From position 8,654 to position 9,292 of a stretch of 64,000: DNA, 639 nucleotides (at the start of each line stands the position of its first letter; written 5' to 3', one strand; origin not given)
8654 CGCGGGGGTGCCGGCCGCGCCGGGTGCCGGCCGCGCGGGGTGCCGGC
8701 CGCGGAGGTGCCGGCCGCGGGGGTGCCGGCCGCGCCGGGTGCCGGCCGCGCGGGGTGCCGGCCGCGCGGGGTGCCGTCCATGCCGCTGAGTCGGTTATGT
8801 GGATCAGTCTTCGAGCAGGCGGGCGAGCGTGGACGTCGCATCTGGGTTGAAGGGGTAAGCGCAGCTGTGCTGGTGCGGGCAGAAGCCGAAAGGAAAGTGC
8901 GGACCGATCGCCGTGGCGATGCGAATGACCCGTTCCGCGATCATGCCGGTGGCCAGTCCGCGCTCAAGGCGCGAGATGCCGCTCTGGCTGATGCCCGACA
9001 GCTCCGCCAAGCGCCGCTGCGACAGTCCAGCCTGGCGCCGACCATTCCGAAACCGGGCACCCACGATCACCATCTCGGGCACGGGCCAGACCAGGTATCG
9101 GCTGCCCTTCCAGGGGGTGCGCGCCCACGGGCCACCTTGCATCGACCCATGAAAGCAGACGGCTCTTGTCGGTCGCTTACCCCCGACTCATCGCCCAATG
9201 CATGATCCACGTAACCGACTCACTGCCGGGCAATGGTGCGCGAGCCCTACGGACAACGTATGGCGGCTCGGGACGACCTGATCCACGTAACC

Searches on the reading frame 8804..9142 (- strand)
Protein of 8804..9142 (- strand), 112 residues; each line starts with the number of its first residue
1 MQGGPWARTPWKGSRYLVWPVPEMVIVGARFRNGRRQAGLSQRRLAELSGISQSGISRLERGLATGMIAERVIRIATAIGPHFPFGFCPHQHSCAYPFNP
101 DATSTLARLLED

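Call 16: search_protein_families(library=ncbifam, proteins=[window:8804-9142:-], max_evalue=0.01)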
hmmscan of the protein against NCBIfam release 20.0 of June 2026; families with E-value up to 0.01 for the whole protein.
window:8804-9142:- (112 aa): 9 families
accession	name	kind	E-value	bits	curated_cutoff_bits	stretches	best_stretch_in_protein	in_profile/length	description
TIGR03070.1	couple_hipB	subfamily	3.1e-08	33.5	71.65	1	28-80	4-55/58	type II toxin-antitoxin system Y4mF family antitoxin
NF007408.0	PRK09943.1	equivalog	2.7e-07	30.3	211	1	25-64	6-45/185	HTH-type transcriptional regulator PuuR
NF041951.1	phage_RstR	subfamily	2.5e-05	24.5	80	1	28-78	4-53/108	RstR family transcriptional repressor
NF006015.0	PRK08154.1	subfamily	6e-05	22.3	204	1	26-79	30-82/314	anaerobic benzoate catabolism transcriptional regulator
NF007257.0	PRK09706.1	subfamily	0.00011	22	101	1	26-63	5-42/135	transcriptional repressor DicA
TIGR03830.1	CxxCG_CxxCG_HTH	subfamily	0.0003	20.6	61.8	1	27-64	66-103/127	type II TA system antitoxin MqsA family protein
NF046032.1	TransRegSlrRBacil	equivalog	0.0015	18.6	250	1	28-65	3-40/149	HTH-type transcriptional regulator SlrR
NF006158.0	PRK08301.1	equivalog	0.0028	17.1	339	1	25-63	192-229/241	RNA polymerase sporulation sigma factor SigE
NF038139.1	Reg_Aceta_RamB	equivalog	0.0049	15.6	700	1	26-62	2-38/465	acetate metabolism transcriptional regulator RamB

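Call 17: find_encoding_contigs(protein=window:8804-9142:-, flank=5000, max_places=6)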
Protein window:8804-9142:- (112 aa): no gene with exactly this product is on record in the collection.

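Call 19: find_homologous_proteins(query=window:8804-9142:-, max_evalue=0.001)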
Query window:8804-9142:- (112 aa): 39 proteins with E <= 0.001 among 71 candidates.
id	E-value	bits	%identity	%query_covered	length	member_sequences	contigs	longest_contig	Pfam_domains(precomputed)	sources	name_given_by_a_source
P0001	7.8e-71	254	100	100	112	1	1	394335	PF12844.14,PF01381.29,PF13560.13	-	-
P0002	2.6e-45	171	75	92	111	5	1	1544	PF13744.13,PF12844.14,PF01381.29,PF13560.13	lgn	-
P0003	2.3e-42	162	68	95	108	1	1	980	PF13744.13,PF01381.29,PF13560.13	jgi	jgi:transcriptional regulator with XRE-family HTH domain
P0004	7.9e-40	154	66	96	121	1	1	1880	PF13744.13,PF01381.29,PF13560.13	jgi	jgi:DNA-binding XRE family transcriptional regulator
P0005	1.2e-39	153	66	100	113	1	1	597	PF13744.13,PF01381.29,PF13560.13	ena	-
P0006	1.3e-38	150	61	100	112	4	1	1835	PF13744.13,PF01381.29,PF13560.13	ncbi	-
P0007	1.6e-38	149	73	81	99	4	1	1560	PF12844.14,PF01381.29,PF13560.13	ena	-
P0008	1.8e-38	149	65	100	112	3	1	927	PF01381.29,PF13560.13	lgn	-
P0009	2.6e-38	149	70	86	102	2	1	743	PF13744.13,PF01381.29,PF13560.13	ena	-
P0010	3.2e-38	148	63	92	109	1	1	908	PF13744.13,PF01381.29,PF13560.13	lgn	-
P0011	4.0e-38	148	73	81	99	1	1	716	PF12844.14,PF01381.29,PF13560.13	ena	-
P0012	5.8e-38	148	70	87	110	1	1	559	PF01381.29,PF13560.13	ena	-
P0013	8.1e-38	147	68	88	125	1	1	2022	PF13744.13,PF12844.14,PF01381.29,PF13560.13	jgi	jgi:DNA-binding XRE family transcriptional regulator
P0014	2.2e-37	146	60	100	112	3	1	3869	PF01381.29,PF13560.13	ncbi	ncbi:MAG: helix-turn-helix transcriptional regulator [Chloroflexota bacterium]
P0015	2.5e-37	146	65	91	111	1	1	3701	PF12844.14,PF01381.29,PF13560.13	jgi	jgi:transcriptional regulator with XRE-family HTH domain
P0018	7.4e-34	134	62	95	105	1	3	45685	PF13744.13,PF01381.29,PF22495.3,PF13560.13,PF13443.13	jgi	jgi:transcriptional regulator with XRE-family HTH domain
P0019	2.1e-33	133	72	79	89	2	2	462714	PF01381.29,PF13560.13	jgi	jgi:transcriptional regulator with XRE-family HTH domain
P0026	2.7e-30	123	60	89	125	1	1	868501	PF12844.14,PF01381.29,PF13560.13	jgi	jgi:DNA-binding XRE family transcriptional regulator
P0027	5.7e-30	122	58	86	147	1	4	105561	PF01381.29,PF13560.13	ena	-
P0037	7.4e-14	70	45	77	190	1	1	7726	PF01381.29,PF13560.13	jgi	jgi:transcriptional regulator with XRE-family HTH domain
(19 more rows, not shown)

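Call 20: find_encoding_contigs(protein=P0019, flank=4000, max_places=3)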
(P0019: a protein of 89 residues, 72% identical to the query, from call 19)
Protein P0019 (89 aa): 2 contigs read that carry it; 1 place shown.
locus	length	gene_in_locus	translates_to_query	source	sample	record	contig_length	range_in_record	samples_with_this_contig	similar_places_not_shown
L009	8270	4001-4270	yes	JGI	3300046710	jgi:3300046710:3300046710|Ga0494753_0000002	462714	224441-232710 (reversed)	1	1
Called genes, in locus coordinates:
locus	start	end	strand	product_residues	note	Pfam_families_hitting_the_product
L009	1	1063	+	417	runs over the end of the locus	PF00480:ROK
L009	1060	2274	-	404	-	PF01408:GFO_IDH_MocA, PF03807:F420_oxidored (weak), PF02894:GFO_IDH_MocA_C, PF22725:GFO_IDH_MocA_C3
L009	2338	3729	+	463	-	PF00232:Glyco_hydro_1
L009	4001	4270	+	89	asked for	PF13560:HTH_31, PF01381:HTH_3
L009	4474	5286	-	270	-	PF00903:Glyoxalase, PF18029:Glyoxalase_6 (weak), PF22677:Ble-like_N (faint), PF00903:Glyoxalase, PF18029:Glyoxalase_6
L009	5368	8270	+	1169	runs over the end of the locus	PF00211:Guanylate_cyc, PF13191:AAA_16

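Call 21: find_encoding_contigs(protein=P0026, flank=4000, max_places=3)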
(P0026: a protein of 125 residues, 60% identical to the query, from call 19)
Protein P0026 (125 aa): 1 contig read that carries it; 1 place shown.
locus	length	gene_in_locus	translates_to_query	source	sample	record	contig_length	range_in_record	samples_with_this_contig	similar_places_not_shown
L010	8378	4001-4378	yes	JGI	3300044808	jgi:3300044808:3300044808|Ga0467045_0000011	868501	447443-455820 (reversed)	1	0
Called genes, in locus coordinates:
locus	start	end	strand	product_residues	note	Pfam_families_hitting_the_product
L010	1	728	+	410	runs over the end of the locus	PF03435:Sacchrp_dh_NADP, PF16653:Sacchrp_dh_C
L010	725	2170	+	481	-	PF00202:Aminotran_3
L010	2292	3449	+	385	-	-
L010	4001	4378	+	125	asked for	PF12844:HTH_19, PF13560:HTH_31, PF01381:HTH_3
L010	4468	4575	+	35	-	-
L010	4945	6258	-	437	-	PF00202:Aminotran_3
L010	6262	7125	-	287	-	PF00528:BPD_transp_1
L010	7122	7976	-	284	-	PF00528:BPD_transp_1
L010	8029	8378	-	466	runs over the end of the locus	PF01547:SBP_bac_1, PF13416:SBP_bac_8, PF13343:SBP_bac_6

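Call 22: find_encoding_contigs(protein=P0018, flank=4000, max_places=3)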
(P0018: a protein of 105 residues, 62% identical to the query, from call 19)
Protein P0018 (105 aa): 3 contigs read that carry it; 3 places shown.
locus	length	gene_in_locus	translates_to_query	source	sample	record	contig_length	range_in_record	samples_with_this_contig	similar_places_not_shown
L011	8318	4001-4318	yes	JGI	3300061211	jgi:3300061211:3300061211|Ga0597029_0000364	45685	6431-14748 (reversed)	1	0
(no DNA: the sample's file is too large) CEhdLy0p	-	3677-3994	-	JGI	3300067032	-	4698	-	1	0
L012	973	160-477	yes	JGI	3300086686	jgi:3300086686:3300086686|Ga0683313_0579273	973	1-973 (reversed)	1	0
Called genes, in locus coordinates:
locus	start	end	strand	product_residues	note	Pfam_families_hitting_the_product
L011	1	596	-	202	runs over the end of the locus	-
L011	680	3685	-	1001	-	PF00005:ABC_tran (faint), PF02463:SMC_N (faint), PF06745:ATPase (faint), PF13191:AAA_16 (faint), PF13304:AAA_21 (faint), PF13555:AAA_29 (faint), PF17760:UvrA_inter, PF17755:UvrA_DNA-bind, +1 more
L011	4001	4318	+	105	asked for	PF13744:HTH_37 (weak), PF13560:HTH_31, PF01381:HTH_3, PF13443:HTH_26 (weak), PF22495:HTH_92 (weak)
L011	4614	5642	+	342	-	PF00078:RVT_1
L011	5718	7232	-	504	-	PF00221:Lyase_aromatic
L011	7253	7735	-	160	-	PF12680:SnoaL_2 (weak)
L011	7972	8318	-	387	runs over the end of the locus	PF00583:Acetyltransf_1, PF13673:Acetyltransf_10, PF13508:Acetyltransf_7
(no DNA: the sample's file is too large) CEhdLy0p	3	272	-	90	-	?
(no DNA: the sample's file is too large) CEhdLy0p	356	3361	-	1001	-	PF00005:ABC_tran (faint), PF02463:SMC_N (faint), PF06745:ATPase (faint), PF13191:AAA_16 (faint), PF13304:AAA_21 (faint), PF13555:AAA_29 (faint), PF17760:UvrA_inter, PF17755:UvrA_DNA-bind, +1 more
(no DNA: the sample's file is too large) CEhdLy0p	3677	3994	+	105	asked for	PF13744:HTH_37 (weak), PF13560:HTH_31, PF01381:HTH_3, PF13443:HTH_26 (weak), PF22495:HTH_92 (weak)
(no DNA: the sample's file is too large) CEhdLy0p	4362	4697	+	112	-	?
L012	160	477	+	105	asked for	PF13744:HTH_37 (weak), PF13560:HTH_31, PF01381:HTH_3, PF13443:HTH_26 (weak), PF22495:HTH_92 (weak)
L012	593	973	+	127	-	?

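Call 29: find_encoding_contigs(protein=P0027, flank=4000, max_places=4)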
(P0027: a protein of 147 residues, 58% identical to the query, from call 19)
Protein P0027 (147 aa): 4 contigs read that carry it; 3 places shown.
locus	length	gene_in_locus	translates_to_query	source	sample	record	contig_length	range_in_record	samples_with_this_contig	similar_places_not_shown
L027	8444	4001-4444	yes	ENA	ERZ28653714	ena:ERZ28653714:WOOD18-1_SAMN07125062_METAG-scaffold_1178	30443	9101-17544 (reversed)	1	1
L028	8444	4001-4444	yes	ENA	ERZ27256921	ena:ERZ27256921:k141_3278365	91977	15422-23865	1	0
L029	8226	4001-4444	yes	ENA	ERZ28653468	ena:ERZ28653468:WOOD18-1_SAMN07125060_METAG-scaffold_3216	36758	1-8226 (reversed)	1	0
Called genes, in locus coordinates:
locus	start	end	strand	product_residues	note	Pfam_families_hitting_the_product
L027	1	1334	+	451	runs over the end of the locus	PF00202:Aminotran_3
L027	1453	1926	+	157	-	-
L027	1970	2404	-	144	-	PF10604:Polyketide_cyc2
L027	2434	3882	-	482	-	PF00171:Aldedh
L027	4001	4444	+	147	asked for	PF13560:HTH_31, PF01381:HTH_3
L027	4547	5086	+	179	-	-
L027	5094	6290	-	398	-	PF00990:GGDEF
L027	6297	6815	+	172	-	PF13473:Cupredoxin_1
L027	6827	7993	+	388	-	PF00890:FAD_binding_2, PF01266:DAO, PF01494:FAD_binding_3 (weak), PF03486:HI0933_like (faint), PF13450:NAD_binding_8 (weak)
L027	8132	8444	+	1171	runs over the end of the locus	PF12773:DZR, PF13240:Zn_Ribbon_1 (faint), PF13248:Zn_ribbon_3 (faint), PF24463:DUF7577 (weak), PF00211:Guanylate_cyc, PF13191:AAA_16, PF00515:TPR_1 (faint), PF13424:TPR_12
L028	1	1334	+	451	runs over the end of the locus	PF00202:Aminotran_3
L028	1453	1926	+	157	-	-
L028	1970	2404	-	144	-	PF10604:Polyketide_cyc2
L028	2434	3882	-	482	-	PF00171:Aldedh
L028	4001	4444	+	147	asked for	PF13560:HTH_31, PF01381:HTH_3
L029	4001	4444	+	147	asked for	PF13560:HTH_31, PF01381:HTH_3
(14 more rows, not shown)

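Call 30: find_encoding_contigs(protein=P0014, flank=4000, max_places=3)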
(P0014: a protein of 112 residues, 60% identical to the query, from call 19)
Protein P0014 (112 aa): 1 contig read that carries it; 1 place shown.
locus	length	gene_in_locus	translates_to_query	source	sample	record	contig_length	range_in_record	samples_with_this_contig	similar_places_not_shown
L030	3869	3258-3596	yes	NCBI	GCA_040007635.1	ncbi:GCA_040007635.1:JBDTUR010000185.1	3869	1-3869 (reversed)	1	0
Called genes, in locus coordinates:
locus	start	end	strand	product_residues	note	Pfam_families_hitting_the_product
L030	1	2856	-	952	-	PF00211:Guanylate_cyc, PF13424:TPR_12 (faint), PF13191:AAA_16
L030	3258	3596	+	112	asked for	PF13560:HTH_31, PF01381:HTH_3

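Call 31: find_encoding_contigs(protein=P0015, flank=4000, max_places=3)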
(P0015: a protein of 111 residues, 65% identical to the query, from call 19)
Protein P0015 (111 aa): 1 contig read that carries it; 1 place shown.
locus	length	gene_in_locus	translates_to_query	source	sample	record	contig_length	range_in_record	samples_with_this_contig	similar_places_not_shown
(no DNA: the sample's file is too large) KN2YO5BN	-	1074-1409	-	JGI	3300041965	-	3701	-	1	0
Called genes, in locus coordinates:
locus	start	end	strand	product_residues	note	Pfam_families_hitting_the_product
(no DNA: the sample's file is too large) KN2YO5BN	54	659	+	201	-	PF01266:DAO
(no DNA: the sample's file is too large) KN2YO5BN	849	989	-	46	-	-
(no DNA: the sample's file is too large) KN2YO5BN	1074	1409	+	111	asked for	PF13560:HTH_31, PF12844:HTH_19 (weak), PF01381:HTH_3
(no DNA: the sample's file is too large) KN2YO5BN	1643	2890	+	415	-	PF00534:Glycos_transf_1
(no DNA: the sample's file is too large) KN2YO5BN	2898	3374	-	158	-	PF00210:Ferritin, PF02915:Rubrerythrin (weak)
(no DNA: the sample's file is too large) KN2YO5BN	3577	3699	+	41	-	?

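Call 32: find_encoding_contigs(protein=P0002, flank=4000, max_places=3)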
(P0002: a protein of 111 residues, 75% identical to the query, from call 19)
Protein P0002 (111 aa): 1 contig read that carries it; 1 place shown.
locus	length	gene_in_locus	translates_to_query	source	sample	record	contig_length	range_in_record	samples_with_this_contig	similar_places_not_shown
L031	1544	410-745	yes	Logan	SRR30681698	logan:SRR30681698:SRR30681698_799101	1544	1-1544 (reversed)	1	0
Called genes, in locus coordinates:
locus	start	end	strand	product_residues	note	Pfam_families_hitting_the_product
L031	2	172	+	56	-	?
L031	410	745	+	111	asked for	PF13560:HTH_31, PF12844:HTH_19, PF13744:HTH_37 (weak), PF01381:HTH_3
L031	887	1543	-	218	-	?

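Call 46: find_encoding_contigs(protein=P0026, flank=10000, max_places=1)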
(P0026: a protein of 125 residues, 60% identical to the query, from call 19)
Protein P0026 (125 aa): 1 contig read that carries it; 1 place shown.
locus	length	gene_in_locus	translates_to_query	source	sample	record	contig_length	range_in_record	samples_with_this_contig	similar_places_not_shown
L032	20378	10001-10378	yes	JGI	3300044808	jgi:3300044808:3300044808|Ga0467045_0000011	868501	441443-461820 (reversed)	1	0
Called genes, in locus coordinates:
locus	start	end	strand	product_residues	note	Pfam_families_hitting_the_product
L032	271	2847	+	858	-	PF02129:Peptidase_S15, PF00326:Peptidase_S9 (faint), PF08530:PepX_C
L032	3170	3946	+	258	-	PF00903:Glyoxalase, PF18029:Glyoxalase_6 (weak), PF00903:Glyoxalase, PF18029:Glyoxalase_6 (weak)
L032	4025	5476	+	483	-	PF00171:Aldedh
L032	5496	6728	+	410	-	PF03435:Sacchrp_dh_NADP, PF16653:Sacchrp_dh_C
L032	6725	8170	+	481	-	PF00202:Aminotran_3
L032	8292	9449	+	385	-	-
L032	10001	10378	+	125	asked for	PF12844:HTH_19, PF13560:HTH_31, PF01381:HTH_3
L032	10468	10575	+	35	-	-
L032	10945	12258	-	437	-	PF00202:Aminotran_3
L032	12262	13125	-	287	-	PF00528:BPD_transp_1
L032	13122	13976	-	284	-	PF00528:BPD_transp_1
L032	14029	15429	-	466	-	PF01547:SBP_bac_1, PF13416:SBP_bac_8, PF13343:SBP_bac_6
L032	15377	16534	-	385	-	PF00005:ABC_tran, PF08402:TOBE_2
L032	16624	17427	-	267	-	PF00528:BPD_transp_1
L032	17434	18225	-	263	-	PF00528:BPD_transp_1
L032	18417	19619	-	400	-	PF01547:SBP_bac_1, PF13416:SBP_bac_8, PF13343:SBP_bac_6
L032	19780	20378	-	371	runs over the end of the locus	PF00005:ABC_tran, PF08402:TOBE_2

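Call 47: find_encoding_contigs(protein=P0019, flank=10000, max_places=2)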
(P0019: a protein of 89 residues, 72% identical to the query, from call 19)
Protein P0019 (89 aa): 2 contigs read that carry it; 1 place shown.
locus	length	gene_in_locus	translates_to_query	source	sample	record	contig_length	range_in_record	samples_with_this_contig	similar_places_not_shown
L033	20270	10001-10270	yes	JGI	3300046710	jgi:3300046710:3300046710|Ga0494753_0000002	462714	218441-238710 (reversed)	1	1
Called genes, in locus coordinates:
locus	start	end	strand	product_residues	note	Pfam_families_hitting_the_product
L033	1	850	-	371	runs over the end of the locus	PF13407:Peripla_BP_4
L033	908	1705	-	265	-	PF13580:SIS_2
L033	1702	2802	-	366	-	PF01408:GFO_IDH_MocA, PF02894:GFO_IDH_MocA_C, PF22725:GFO_IDH_MocA_C3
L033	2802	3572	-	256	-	PF01791:DeoC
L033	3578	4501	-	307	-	PF01261:AP_endonuc_2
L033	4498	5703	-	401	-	PF01408:GFO_IDH_MocA, PF03447:NAD_binding_3 (weak), PF22725:GFO_IDH_MocA_C3, PF02894:GFO_IDH_MocA_C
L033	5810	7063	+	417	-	PF00480:ROK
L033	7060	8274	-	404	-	PF01408:GFO_IDH_MocA, PF03807:F420_oxidored (weak), PF02894:GFO_IDH_MocA_C, PF22725:GFO_IDH_MocA_C3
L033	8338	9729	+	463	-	PF00232:Glyco_hydro_1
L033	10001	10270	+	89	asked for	PF13560:HTH_31, PF01381:HTH_3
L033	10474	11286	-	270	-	PF00903:Glyoxalase, PF18029:Glyoxalase_6 (weak), PF22677:Ble-like_N (faint), PF00903:Glyoxalase, PF18029:Glyoxalase_6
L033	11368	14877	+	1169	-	PF00211:Guanylate_cyc, PF13191:AAA_16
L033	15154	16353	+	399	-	PF00890:FAD_binding_2 (weak), PF01266:DAO, PF01494:FAD_binding_3 (weak), PF03486:HI0933_like (faint), PF13450:NAD_binding_8 (weak)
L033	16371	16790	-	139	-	PF01850:PIN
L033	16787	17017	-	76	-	PF01402:RHH_1 (weak)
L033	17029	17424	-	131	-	-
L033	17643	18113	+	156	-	-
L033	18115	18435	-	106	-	-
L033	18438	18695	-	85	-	-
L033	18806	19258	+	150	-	PF00583:Acetyltransf_1, PF13673:Acetyltransf_10, PF13508:Acetyltransf_7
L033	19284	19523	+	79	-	PF01402:RHH_1 (weak)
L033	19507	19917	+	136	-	PF01850:PIN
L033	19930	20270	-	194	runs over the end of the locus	PF13473:Cupredoxin_1, PF00127:Copper-bind (faint)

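Call 50: search_solved_structures(query=A1, max_evalue=0.01, show_alignments=2)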
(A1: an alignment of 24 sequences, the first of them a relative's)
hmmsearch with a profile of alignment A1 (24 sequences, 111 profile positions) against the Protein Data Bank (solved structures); distinct sequences matched with E-value up to 0.01: 47.
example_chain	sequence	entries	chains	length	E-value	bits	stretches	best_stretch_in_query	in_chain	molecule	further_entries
1y7y_A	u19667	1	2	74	6.9e-09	38.6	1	21-79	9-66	C.AhdI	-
6af3_B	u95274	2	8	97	2.1e-08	37.1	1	23-82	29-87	HigA antitoxin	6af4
2b5a_A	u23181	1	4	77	8.2e-08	35.2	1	25-78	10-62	C.BclI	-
8tac_A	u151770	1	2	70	1.9e-07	34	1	20-62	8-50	DBP48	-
3qq6_A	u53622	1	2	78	7.6e-07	32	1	23-79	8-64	HTH-type transcriptional regulator sinR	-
7t5u_A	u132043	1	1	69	1.7e-06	30.9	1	24-81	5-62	Helix-turn-helix domain-containing protein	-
1sq8_A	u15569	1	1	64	1.7e-06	30.9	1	25-78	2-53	dh434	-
5tn0_A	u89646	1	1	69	2e-06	30.7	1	25-79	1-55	HTH-type transcriptional regulator SinR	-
3f51_A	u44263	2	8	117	3e-06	30.1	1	19-81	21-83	Clp gene regulator (ClgR)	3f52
1b0n_A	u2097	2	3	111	4.9e-06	29.4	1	26-79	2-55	PROTEIN (SINR PROTEIN) | HTH-TYPE TRANSCRIPTIONAL REGULATOR SINR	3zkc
7zvi_A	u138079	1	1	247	2e-05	27.5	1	25-71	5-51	Orf22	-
7p4a_A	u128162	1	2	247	2e-05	27.5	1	25-71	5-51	Stl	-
8ezt_A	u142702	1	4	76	2.7e-05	27.1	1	30-84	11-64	HipB(Lp)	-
8bny_A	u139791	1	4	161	4.2e-05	26.4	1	28-78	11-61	Immunity repressor protein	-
4ghj_A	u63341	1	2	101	7.6e-05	25.6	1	22-74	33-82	Probable transcriptional regulator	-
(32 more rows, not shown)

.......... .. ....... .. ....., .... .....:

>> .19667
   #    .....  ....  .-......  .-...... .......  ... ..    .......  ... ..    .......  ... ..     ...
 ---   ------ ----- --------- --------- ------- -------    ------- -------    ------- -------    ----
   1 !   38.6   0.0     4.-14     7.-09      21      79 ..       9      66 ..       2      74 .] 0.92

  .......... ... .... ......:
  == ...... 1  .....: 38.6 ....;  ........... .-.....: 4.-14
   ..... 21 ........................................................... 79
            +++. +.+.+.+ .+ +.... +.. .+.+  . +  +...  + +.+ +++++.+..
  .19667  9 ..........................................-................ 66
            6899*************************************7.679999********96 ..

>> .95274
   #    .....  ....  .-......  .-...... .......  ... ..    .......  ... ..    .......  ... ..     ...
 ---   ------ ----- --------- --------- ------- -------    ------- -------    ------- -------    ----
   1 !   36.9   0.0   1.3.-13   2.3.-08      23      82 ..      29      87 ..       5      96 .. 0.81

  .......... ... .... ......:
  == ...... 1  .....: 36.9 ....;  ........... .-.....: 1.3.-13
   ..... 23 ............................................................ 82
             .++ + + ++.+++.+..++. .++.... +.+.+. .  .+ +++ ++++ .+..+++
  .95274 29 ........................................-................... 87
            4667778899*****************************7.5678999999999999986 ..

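Call 59: predict_structure(alignment_id=A1)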
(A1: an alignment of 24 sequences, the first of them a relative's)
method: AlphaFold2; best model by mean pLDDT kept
length: 112 residues; sequences in the alignment: 24
mean_pLDDT: 81.4   pTM: 0.68
mean pLDDT of the five models: 81.4, 80.9, 80.8, 79.4, 77.4
residues with pLDDT >= 90: 50; 70-90: 30; 50-70: 28; < 50: 4
segments of 3 or more residues with pLDDT < 50: none
pLDDT, mean of each block of 10 residues (from residue 1): 77 86 91 90 98 97 93 93 61 53 60 60
secondary structure, 60 per line:
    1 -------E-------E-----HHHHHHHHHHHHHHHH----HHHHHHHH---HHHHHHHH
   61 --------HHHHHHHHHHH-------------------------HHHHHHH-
elements in order: H22-37 H42-49 H53-60 H69-79 H105-111

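Call 61: search_protein_families(library=pfam, proteins=[window:8804-9142:-], max_evalue=0.001)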
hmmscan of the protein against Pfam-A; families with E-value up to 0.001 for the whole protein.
window:8804-9142:- (112 aa): 4 families
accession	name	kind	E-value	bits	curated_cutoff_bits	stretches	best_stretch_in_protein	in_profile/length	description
PF13560.12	HTH_31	-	3.3e-09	37.3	27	1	28-77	3-52/64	Helix-turn-helix domain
PF01381.28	HTH_3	-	1.2e-08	35.3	23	1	34-64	4-33/55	Helix-turn-helix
PF12844.13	HTH_19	-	1.8e-05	25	30.2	1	28-77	1-49/64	Helix-turn-helix domain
PF13744.12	HTH_37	-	1.9e-05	24.8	27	1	35-80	27-72/80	Helix-turn-helix domain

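Call 62: fold_search(model_id=the predicted structure, library=pdb)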
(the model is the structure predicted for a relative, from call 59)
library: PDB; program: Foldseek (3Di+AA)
matches with E <= 10: 530; with E <= 0.001: 1
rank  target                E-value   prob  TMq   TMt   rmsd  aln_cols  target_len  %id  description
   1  1y7y_B                8.6e-04  1.00  0.48  0.80   1.1        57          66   37  High-resolution crystal structure of the restriction-modification controller protein C.AhdI from Aeromonas hydrophila (released 2005-02-22)
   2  2b5a_A                1.0e-03  1.00  0.50  0.71   2.3        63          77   27  C.BclI, Control Element of the BclI Restriction-Modification System (released 2006-01-03)
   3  2b5a_B                1.1e-03  1.00  0.48  0.70   1.2        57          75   30  C.BclI, Control Element of the BclI Restriction-Modification System (released 2006-01-03)
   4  2b5a_C                1.1e-03  1.00  0.50  0.72   2.3        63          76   27  C.BclI, Control Element of the BclI Restriction-Modification System (released 2006-01-03)
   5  1y7y_A                1.6e-03  1.00  0.48  0.76   1.1        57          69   37  High-resolution crystal structure of the restriction-modification controller protein C.AhdI from Aeromonas hydrophila (released 2005-02-22)
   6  3f51_D                1.6e-03  1.00  0.47  0.57   1.2        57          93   33  Crystal Structure of the clp gene regulator ClgR from Corynebacterium glutamicum (released 2008-11-18)
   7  3f52_E                2.2e-03  1.00  0.47  0.67   1.2        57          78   33  Crystal structure of the clp gene regulator ClgR from C. glutamicum (released 2008-11-18)
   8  7t5u                  2.9e-03  1.00  0.44  0.71   1.6        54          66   33  Structure of E. coli MS115-1 CapH N-terminal domain (released 2022-09-14)
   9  3f51_B                3.1e-03  1.00  0.48  0.57  10.9        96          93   29  Crystal Structure of the clp gene regulator ClgR from Corynebacterium glutamicum (released 2008-11-18)
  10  1b0n_A                3.3e-03  1.00  0.48  0.52   7.3        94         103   19  SINR PROTEIN/SINI PROTEIN COMPLEX (released 1999-01-13)
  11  5woq_B                4.9e-03  1.00  0.47  0.61   1.2        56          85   25  Crystal structure of an XRE family protein transcriptional regulator from Mycobacterium smegmatis (released 2017-08-16)
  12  5woq_A                5.2e-03  1.00  0.48  0.65   9.9        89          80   22  Crystal structure of an XRE family protein transcriptional regulator from Mycobacterium smegmatis (released 2017-08-16)
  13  8ezt_A                5.5e-03  1.00  0.48  0.76   6.3        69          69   22  Crystal structure of HipB(Lp) from Legionella pneumophila (released 2023-09-27)
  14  3f51_A                5.8e-03  1.00  0.47  0.55   1.3        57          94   33  Crystal Structure of the clp gene regulator ClgR from Corynebacterium glutamicum (released 2008-11-18)
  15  3f51_E                6.2e-03  1.00  0.48  0.56   1.2        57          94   33  Crystal Structure of the clp gene regulator ClgR from Corynebacterium glutamicum (released 2008-11-18)
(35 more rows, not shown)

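Call 63: find_related_loci(query=A1, collection=viral_contigs, flank=3000)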
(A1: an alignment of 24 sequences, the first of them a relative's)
Query A1 (112 aa) in viral_contigs; peptide patterns used: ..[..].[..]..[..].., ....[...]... (x = any residue, [..] = any of these).
11 stretches matched a pattern; 5 encode a relative of the query (tblastn E <= 1e-3); 5 distinct loci.
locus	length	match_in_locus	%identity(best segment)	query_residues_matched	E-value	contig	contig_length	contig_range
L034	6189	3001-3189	45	31-95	1e-9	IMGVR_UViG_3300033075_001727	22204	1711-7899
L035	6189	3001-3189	45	31-95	1e-9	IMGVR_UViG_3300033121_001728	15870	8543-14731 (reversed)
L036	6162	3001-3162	33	27-80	3e-5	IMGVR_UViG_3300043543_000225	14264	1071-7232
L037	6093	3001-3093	55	35-65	7e-5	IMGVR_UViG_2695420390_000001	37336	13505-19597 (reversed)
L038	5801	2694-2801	47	26-61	5e-5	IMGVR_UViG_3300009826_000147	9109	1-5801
